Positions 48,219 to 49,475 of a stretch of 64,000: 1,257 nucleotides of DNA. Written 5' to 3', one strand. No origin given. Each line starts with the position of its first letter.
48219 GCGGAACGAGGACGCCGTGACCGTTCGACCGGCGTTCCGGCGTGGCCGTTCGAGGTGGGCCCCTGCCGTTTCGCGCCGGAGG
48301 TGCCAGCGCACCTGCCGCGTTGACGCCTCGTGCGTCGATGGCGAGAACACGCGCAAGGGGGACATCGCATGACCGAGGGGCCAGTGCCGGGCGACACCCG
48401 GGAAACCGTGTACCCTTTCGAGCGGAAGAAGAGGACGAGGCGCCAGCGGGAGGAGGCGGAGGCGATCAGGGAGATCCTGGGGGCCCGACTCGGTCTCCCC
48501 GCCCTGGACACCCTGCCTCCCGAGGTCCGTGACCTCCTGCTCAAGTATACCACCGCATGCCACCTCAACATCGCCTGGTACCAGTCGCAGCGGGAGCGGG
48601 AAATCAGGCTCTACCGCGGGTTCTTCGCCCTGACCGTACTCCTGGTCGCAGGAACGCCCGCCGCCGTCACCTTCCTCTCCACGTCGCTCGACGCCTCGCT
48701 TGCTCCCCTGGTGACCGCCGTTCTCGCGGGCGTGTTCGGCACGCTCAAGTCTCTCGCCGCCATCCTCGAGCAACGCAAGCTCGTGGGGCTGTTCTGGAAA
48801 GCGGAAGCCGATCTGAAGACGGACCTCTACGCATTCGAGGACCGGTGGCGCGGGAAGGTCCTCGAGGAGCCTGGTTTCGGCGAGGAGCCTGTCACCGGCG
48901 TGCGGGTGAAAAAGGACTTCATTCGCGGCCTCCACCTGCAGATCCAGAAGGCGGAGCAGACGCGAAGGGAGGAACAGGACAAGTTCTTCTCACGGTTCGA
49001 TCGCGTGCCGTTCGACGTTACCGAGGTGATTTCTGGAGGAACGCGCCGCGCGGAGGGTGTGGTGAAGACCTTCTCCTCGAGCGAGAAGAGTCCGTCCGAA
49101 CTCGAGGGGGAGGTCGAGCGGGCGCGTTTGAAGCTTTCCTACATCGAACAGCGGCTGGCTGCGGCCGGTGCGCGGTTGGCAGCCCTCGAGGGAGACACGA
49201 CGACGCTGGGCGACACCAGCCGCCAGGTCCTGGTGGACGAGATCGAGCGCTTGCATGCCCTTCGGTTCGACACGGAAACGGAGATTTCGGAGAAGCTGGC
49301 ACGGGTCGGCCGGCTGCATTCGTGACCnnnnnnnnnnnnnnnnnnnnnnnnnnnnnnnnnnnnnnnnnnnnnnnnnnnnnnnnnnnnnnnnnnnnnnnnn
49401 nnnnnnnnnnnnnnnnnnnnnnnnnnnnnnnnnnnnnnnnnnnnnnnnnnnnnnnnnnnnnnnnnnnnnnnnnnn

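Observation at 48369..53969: Operon coupling a SLATT/DUF4231-like 2TM protein to a cobalamin radical-SAM enzyme, an acyltransferase-3 and a GT-C membrane protein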

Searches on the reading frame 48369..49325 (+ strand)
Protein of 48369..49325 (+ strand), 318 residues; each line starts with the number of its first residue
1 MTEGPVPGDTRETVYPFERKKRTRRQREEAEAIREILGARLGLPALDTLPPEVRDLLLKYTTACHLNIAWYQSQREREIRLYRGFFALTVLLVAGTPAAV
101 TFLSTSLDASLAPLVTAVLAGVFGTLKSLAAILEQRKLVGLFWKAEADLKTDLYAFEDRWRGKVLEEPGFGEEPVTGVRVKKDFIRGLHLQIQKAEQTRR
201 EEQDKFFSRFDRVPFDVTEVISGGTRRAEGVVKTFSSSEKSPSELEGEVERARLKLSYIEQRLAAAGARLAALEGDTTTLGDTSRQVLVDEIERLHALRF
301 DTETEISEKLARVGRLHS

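Call 5: search_protein_families(library=pfam, proteins=[window:48369-49325:+], max_evalue=1)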
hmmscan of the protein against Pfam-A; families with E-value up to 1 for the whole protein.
window:48369-49325:+ (318 aa): 2 families
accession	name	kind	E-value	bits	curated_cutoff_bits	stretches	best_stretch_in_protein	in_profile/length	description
PF14015.11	DUF4231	-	0.0034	18.2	24.7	1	68-156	3-88/103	Protein of unknown function (DUF4231)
PF09660.15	DUF2397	-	0.18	11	28.5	1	19-64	389-435/483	Protein of unknown function (DUF2397)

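Call 6: search_protein_families(library=ncbifam, proteins=[window:48369-49325:+], max_evalue=1)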
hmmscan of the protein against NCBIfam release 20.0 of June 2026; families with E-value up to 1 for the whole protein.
window:48369-49325:+ (318 aa): 1 family
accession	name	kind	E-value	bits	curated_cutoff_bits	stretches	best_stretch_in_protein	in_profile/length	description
NF033634.1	SLATT_1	domain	0.00016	21.6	41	1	67-132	9-74/132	SLATT domain-containing protein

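Call 7: find_homologous_proteins(query=window:48369-49325:+, max_evalue=0.001)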
Query window:48369-49325:+ (318 aa): 2 proteins with E <= 0.001 among 8000 candidates.
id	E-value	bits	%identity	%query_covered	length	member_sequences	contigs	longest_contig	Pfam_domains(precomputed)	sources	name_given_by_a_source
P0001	5.1e-201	684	100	100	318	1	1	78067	-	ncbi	-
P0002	2.5e-100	354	57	95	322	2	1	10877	-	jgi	-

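Call 8: find_encoding_contigs(protein=P0002, flank=10000)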
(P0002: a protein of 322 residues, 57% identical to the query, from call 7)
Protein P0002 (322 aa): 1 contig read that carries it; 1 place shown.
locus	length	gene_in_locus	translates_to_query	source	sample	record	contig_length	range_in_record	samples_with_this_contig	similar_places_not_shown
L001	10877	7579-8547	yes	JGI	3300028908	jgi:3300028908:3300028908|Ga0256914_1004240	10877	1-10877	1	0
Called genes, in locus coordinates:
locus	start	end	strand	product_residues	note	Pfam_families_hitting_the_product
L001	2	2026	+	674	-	?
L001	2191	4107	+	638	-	PF03169:OPT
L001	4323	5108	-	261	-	PF04542:Sigma70_r2, PF04545:Sigma70_r4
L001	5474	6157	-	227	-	PF10722:YbjN (faint)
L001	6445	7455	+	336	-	PF00882:Zn_dep_PLPC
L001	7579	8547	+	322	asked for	-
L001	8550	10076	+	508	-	PF02310:B12-binding, PF04055:Radical_SAM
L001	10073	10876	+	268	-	?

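Call 9: find_encoding_contigs(protein=P0001, flank=10000)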
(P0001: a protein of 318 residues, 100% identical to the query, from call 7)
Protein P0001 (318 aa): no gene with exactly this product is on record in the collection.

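Call 14: find_related_loci(query=A1, collection=genome_contigs, flank=10000)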
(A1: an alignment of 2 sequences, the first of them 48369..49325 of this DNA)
Query A1 (318 aa) in genome_contigs; peptide patterns used: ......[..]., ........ (x = any residue, [..] = any of these).
39 stretches matched a pattern; 1 encode a relative of the query (tblastn E <= 1e-3); 1 distinct loci.
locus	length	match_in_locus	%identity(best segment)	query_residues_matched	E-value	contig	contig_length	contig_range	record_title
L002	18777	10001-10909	57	15-315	6e-93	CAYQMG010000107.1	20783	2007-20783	MAG TPA_asm: uncultured Gammaproteobacteria bacterium isolate binchicken_co219_296 genome assembly, contig: k141_471926,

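Call 22: search_protein_families(library=pfam, alignment_id=A3, max_evalue=0.01)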
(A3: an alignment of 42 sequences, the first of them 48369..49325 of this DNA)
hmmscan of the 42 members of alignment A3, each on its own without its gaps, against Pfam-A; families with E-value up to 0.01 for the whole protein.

A. member 1, window:48369-49325:+ (318 aa): 1 family
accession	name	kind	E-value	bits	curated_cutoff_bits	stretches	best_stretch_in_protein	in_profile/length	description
PF14015.11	DUF4231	-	0.0034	18.2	24.7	1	68-156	3-88/103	Protein of unknown function (DUF4231)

B. families by the number of members that match (of 42 scanned): 11 families
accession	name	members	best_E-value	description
PF14015.11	DUF4231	8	6.6e-05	Protein of unknown function (DUF4231)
PF18181.6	SLATT_1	4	0.002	SMODS and SLOG-associating 2TM effector domain 1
PF05008.21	V-SNARE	1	0.00054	Vesicle transport v-SNARE protein N-terminus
PF20237.3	DUF6594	1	0.0026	Family of unknown function (DUF6594)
PF07690.21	MFS_1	1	0.0054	Major Facilitator Superfamily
PF25101.1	Spectrin_7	1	0.0055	Animal spectrin repeats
PF16515.11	HIP1_clath_bdg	1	0.0065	Clathrin-binding domain of Huntingtin-interacting protein 1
PF07898.18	DUF1676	1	0.007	Protein of unknown function (DUF1676)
PF08939.15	Bles03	1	0.008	Basophilic leukemia-expressed protein Bles03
PF05119.17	Terminase_4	1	0.0084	Phage terminase, small subunit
PF13942.11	Lipoprotein_20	1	0.0088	YfhG lipoprotein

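Call 23: search_protein_families(library=ncbifam, alignment_id=A3, max_evalue=0.01)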
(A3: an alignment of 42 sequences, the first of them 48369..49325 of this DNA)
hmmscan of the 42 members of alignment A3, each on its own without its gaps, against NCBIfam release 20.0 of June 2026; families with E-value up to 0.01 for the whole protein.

A. member 1, window:48369-49325:+ (318 aa): 1 family
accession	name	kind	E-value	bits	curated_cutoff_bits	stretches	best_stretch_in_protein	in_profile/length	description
NF033634.1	SLATT_1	domain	0.00016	21.6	41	1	67-132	9-74/132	SLATT domain-containing protein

B. families by the number of members that match (of 42 scanned): 10 families
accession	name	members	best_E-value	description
NF033634.1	SLATT_1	28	1.8e-10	SLATT domain-containing protein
NF033930.1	pneumo_PspA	1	0.00021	pneumococcal surface protein A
TIGR03580.1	EF_0832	1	0.0011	conserved hypothetical protein EF_0832/AHA_3913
NF038350.1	taxis_HmpF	1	0.0019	pilus motility taxis protein HmpF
NF006543.0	PRK09039.1-2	1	0.0023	peptidoglycan -binding protein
NF033928.1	alph_xenorhab_A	1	0.003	alpha-xenorhabdolysin family binary toxin subunit A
NF033578.1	transpos_IS5_1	1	0.0044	IS5 family transposase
TIGR02169.1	SMC_prok_A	1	0.0047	chromosome segregation protein SMC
NF040557.1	CAS_Csx27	1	0.0071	type VI-B CRISPR accessory protein Csx27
NF033610.1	SLATT_3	1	0.0091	SLATT domain-containing protein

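Call 26: find_related_loci(query=A4, collection=metagenome_contigs, flank=8000)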
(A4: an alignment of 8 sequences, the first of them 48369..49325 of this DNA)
Query A4 (318 aa) in metagenome_contigs; peptide patterns used: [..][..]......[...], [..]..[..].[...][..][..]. (x = any residue, [..] = any of these).
141 stretches matched a pattern; 5 encode a relative of the query (tblastn E <= 1e-3); 5 distinct loci.
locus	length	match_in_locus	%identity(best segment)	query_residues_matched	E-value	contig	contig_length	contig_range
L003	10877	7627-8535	57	15-315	3e-92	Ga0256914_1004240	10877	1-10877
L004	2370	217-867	30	15-234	1e-25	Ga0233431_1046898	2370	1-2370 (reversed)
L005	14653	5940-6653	28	7-236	2e-24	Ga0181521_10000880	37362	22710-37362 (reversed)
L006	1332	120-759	34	15-235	1e-23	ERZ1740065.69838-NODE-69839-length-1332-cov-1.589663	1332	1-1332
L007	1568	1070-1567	32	7-153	3e-15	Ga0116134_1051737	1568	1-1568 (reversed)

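Call 27: find_homologous_proteins(query=A3, max_evalue=0.00001)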
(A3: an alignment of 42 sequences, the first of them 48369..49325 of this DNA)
Query A3 (42 sequences) (318 aa, profile of the alignment): 10 proteins with E <= 0.00001 among 8000 candidates.
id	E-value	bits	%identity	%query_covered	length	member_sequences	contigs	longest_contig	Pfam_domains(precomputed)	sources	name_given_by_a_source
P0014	8.0e-89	316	35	65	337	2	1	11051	-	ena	-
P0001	7.5e-84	300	100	100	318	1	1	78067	-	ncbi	-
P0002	5.7e-83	297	57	95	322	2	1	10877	-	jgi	-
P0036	3.2e-67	245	32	65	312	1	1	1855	-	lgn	-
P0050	7.2e-62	227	32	79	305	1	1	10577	-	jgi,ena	jgi:hypothetical protein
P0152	1.2e-55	207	31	67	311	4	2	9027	-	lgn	-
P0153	7.6e-55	204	32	65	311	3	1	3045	-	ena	-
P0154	4.0e-54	202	29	65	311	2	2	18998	-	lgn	-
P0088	1.1e-52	197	29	78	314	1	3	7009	-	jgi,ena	-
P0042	7.5e-52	195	33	69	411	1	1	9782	-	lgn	-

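Call 29: find_encoding_contigs(protein=P0154, flank=10000, max_places=3)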
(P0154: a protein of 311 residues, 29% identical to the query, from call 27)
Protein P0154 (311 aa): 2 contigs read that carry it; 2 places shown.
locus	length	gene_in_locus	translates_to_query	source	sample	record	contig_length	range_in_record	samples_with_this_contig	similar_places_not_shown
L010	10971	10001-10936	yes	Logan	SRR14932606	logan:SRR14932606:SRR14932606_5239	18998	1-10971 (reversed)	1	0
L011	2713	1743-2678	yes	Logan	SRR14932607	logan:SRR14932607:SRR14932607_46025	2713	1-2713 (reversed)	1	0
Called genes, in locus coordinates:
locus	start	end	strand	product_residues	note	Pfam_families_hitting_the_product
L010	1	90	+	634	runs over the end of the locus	PF00224:PK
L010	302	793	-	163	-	PF08534:Redoxin (faint)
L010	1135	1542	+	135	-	PF07366:SnoaL, PF12680:SnoaL_2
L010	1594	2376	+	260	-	PF00106:adh_short, PF01370:Epimerase (faint), PF08659:KR, PF13460:NAD_binding_10, PF13561:adh_short_C2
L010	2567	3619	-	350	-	PF08450:SGL (faint), PF24684:Vgb_lyase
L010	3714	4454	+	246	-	-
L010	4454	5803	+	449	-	-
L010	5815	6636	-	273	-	PF08241:Methyltransf_11, PF13649:Methyltransf_25 (weak), PF13847:Methyltransf_31 (weak)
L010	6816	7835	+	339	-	PF00487:FA_desaturase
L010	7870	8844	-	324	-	-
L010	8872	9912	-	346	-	PF13191:AAA_16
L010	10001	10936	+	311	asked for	-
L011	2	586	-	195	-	?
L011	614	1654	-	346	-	PF13191:AAA_16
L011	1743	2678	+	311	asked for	-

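Call 32: search_protein_families(library=pfam, proteins=[L010:7870-8844:-, L010:8872-9912:-], max_evalue=0.1)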
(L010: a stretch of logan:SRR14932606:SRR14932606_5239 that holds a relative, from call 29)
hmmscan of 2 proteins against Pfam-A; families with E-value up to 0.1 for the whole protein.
L010:7870-8844:- (324 aa): 0 families

L010:8872-9912:- (346 aa): 5 families
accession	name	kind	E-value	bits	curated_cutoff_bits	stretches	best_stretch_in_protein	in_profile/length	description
PF13191.12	AAA_16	-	4e-07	31.1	32.6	1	27-114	2-90/167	AAA ATPase domain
PF13401.12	AAA_22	-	0.0007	20.4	27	1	44-105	4-64/130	AAA domain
PF01637.24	ATPase_2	-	0.00092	19.5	33.2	1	27-69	1-44/225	ATPase domain predominantly from Archaea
PF20703.3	nSTAND1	-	0.029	14.5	27.1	1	24-61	13-49/379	Novel STAND NTPase 1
PF05729.18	NACHT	-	0.076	13.3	26.7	0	46-70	1-25/167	NACHT domain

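Call 33: list_cluster_members(proteins=[window:48369-49325:+, window:49328-50851:+, window:50853-52028:+, window:52356-53969:+, window:52128-53969:+])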
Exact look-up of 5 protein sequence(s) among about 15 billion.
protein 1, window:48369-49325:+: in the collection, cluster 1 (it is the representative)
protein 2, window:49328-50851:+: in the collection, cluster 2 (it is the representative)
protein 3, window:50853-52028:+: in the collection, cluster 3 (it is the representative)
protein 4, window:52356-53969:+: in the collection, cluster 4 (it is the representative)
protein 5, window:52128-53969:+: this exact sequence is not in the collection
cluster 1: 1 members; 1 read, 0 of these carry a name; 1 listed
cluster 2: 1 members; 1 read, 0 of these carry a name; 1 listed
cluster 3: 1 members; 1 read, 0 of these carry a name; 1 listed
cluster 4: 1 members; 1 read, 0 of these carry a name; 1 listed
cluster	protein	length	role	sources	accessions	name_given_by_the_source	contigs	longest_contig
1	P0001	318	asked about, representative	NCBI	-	-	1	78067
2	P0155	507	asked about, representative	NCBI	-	-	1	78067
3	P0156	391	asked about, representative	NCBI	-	-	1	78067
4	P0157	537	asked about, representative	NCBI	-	-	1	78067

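Call 38: search_protein_families(library=pfam, proteins=[L005:1161-1877:+, L005:1978-2952:+, L005:3055-4857:+, L005:5448-5888:+, L005:6900-8345:-, L005:8365-10344:-, L005:10876-11712:-, L005:11649-12425:-, L005:12452-14149:-], max_evalue=0.01)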
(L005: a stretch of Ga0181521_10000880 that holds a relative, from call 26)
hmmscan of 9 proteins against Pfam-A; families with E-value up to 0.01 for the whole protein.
L005:1161-1877:+ (238 aa): 2 families
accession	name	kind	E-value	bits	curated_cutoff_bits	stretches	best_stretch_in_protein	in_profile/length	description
PF11706.13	zf-CGNR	-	5.7e-16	58.5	24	1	187-229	2-44/44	CGNR zinc finger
PF07336.16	ABATE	-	2.1e-15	57.9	24.4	1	39-181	1-129/130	Putative stress-induced transcription regulator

L005:1978-2952:+ (324 aa): 2 families
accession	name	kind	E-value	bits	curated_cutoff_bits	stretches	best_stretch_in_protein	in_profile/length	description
PF18090.7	SoPB_HTH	-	1.1e-08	35.5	27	1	134-190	2-58/75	Centromere-binding protein HTH domain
PF02195.25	ParB_N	-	3.6e-05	24.2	26.3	1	57-128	25-94/95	ParB N-terminal domain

L005:3055-4857:+ (600 aa): 10 families
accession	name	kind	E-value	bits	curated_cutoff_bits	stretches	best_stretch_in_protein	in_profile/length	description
PF00072.30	Response_reg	-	5.2e-25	88.2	30.2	1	13-123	1-110/111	Response regulator receiver domain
PF00989.32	PAS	-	6.2e-18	65.3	22.6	2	143-187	3-47/113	PAS fold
PF13188.13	PAS_8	-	5.6e-16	58.2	21.8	2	271-325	1-52/65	PAS domain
PF13426.13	PAS_9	-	7.2e-13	49.1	27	1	282-386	2-103/103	PAS domain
PF02518.31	HATPase_c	-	1.2e-11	45.5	26.4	1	509-598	3-109/111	Histidine kinase-, DNA gyrase B-, and HSP90-like ATPase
PF08448.16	PAS_4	-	7.2e-11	42.7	23.1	1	147-260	1-109/110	PAS fold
PF07730.19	HisKA_3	-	1.9e-10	41.5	24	1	401-467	1-67/68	Histidine kinase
PF13581.12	HATPase_c_2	-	6.9e-06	26.5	27.4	1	500-554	20-79/127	Histidine kinase-like ATPase domain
PF12860.13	PAS_7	-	0.0021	18.6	27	0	281-319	5-44/115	PAS fold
PF21332.3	AmiR_N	-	0.0027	18.1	27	1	11-126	1-110/111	AmiR, N-terminal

L005:5448-5888:+ (146 aa): 0 families

L005:6900-8345:- (481 aa): 2 families
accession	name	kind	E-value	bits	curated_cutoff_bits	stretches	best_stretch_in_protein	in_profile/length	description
PF07486.17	Hydrolase_2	-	9.1e-17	62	27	1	363-479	2-100/100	Cell Wall Hydrolase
PF13365.12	Trypsin_2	-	1.4e-05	26.3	27.6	1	123-294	3-144/144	Trypsin-like peptidase domain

L005:8365-10344:- (659 aa): 1 family
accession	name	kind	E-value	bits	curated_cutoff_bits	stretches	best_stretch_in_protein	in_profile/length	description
PF01471.23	PG_binding_1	-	3.6e-07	30.7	23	1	480-533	3-50/57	Putative peptidoglycan binding domain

L005:10876-11712:- (278 aa): 3 families
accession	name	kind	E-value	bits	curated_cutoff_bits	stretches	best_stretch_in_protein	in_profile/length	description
PF20305.4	pYEATS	-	5.7e-17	61.8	26.9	1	37-108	1-72/73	prokaryotic YEATS domain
PF13676.11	TIR_2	-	1.6e-14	54.9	28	1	154-258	1-110/122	TIR domain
PF03366.22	YEATS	-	2.2e-12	47.2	22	1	38-111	5-79/80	YEATS family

L005:11649-12425:- (258 aa): 0 families

L005:12452-14149:- (565 aa): 0 families

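Call 42: search_protein_families(library=padloc, alignment_id=A3, max_evalue=0.01)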
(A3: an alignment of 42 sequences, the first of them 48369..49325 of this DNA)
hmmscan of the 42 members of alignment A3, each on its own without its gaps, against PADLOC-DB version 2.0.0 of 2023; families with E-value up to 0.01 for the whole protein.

A. member 1, window:48369-49325:+ (318 aa): 0 families

B. families by the number of members that match (of 42 scanned): 9 families
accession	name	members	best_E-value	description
PDLC00076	GajA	1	0.00041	AAA ATPase domain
PDLC03865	LmuB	1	0.0022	-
PDLC04011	PD-Lambda-5_A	1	0.0032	-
PDLC01604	tm_4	1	0.0037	CAS-VI-B; associated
PDLC02750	PbeC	1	0.0044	PbeC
PDLC02714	PbeC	1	0.0059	PbeC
PDLC03860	LmuB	1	0.0062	-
PDLC03863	LmuB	1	0.0072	-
PDLC03859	LmuB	1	0.0097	-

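Call 46: search_solved_structures(query=A3, max_evalue=1)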
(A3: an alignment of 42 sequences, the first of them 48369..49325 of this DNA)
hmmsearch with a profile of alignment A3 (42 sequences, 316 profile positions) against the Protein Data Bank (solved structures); distinct sequences matched with E-value up to 1: 61 (the best 60 are shown).
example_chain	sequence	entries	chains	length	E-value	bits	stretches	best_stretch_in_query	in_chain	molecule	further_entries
5apu_A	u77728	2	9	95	0.0003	23.3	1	242-310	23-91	GENERAL CONTROL PROTEIN GCN4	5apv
5apt_A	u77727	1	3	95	0.00036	23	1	242-310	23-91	GENERAL CONTROL PROTEIN GCN4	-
5apx_A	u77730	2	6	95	0.00056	22.4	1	242-310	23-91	GENERAL CONTROL PROTEIN GCN4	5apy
5aps_A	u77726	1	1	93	0.0092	18.4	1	243-310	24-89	GENERAL CONTROL PROTEIN GCN4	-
5apw_A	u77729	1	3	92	0.01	18.2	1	242-310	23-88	GENERAL CONTROL PROTEIN GCN4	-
4zry_B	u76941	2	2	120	0.012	18.1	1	240-311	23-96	Keratin, type II cytoskeletal 1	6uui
9rgy_A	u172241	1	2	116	0.017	17.6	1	245-309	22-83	sc-apCC3-CW-0NTT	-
9tls_A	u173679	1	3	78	0.019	17.4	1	241-307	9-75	Sc-apCC-2-KLHL20-3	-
5apq_A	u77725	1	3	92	0.022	17.2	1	242-310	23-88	GENERAL CONTROL PROTEIN GCN4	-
2pms_C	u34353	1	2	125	0.028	16.8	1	227-307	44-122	PNEUMOCOCCAL SURFACE PROTEIN A (PSPA)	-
7tbi_X1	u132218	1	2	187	0.04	16.3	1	195-310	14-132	Nsp1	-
4zxq_A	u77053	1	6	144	0.062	15.7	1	209-315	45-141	Tail needle protein gp26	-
2xg7_A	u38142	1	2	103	0.068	15.6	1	242-312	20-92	BONE MARROW STROMAL ANTIGEN 2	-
5omb_C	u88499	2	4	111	0.073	15.5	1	234-298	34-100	DNA damage checkpoint protein LCD1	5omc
4xa3_A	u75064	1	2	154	0.087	15.2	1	207-271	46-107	Gp7-MYH7(1361-1425)-Eb1 chimera protein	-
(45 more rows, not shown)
